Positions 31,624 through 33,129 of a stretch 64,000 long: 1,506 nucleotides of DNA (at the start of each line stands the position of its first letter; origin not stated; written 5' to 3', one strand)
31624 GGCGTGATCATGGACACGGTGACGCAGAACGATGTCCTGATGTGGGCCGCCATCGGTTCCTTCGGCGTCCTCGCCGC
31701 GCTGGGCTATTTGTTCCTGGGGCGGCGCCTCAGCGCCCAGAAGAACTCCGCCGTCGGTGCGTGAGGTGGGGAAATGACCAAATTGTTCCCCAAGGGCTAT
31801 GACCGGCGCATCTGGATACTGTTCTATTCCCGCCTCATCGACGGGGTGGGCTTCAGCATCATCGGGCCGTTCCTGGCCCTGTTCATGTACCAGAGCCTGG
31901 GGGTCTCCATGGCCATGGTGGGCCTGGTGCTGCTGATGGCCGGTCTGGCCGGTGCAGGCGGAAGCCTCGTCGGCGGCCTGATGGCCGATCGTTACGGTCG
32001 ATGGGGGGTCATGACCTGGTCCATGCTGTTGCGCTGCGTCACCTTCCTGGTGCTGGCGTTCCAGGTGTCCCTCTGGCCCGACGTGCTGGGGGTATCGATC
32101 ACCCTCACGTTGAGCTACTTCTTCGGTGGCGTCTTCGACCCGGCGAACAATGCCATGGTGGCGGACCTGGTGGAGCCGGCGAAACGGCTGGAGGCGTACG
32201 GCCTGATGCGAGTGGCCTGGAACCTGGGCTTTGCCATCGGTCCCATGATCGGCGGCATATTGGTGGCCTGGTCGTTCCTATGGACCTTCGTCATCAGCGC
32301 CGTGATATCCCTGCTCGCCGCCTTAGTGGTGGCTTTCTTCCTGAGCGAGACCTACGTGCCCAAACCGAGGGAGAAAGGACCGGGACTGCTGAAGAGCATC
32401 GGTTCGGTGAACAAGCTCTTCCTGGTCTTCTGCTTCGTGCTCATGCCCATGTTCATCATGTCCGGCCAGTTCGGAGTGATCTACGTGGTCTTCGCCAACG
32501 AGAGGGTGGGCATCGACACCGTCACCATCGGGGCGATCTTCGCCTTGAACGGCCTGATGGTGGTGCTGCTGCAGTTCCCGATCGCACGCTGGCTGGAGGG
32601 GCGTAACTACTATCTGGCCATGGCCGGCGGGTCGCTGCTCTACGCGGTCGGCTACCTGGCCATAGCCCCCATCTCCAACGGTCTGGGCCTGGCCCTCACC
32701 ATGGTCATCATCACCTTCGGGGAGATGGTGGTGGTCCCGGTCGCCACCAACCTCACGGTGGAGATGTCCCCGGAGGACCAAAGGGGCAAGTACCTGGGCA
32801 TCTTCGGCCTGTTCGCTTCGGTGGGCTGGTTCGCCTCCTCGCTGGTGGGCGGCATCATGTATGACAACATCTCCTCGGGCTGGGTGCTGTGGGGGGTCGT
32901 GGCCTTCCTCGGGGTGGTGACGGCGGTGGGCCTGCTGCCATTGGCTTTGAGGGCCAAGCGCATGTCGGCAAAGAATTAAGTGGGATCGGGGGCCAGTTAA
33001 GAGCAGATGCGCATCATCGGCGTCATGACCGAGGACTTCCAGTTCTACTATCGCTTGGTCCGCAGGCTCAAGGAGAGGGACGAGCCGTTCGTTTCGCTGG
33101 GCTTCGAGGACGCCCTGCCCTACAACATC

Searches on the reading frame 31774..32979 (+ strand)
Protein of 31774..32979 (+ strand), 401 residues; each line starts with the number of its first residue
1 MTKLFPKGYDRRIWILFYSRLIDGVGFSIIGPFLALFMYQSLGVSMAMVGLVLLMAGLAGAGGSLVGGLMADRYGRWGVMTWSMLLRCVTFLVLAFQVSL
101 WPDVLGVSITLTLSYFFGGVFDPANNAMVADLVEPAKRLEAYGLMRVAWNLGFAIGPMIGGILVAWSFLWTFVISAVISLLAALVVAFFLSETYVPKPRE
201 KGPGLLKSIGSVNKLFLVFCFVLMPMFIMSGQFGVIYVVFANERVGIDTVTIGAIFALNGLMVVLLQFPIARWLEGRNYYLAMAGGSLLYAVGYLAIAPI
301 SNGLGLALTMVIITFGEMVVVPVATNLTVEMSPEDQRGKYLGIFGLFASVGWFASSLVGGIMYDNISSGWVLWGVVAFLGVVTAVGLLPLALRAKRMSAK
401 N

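Call 57: search_protein_families(library=pfam, proteins=[window:31774-32979:+], max_evalue=0.01)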
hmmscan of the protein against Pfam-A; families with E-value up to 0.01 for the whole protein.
window:31774-32979:+ (401 aa): 2 families
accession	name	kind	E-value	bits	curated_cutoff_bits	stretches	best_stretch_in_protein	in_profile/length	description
PF07690.21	MFS_1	-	4.1e-52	177.7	33.4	2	17-328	2-319/347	Major Facilitator Superfamily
PF05977.19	MFS_3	-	0.0014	17.6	27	1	38-190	36-189/524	Transmembrane secretion effector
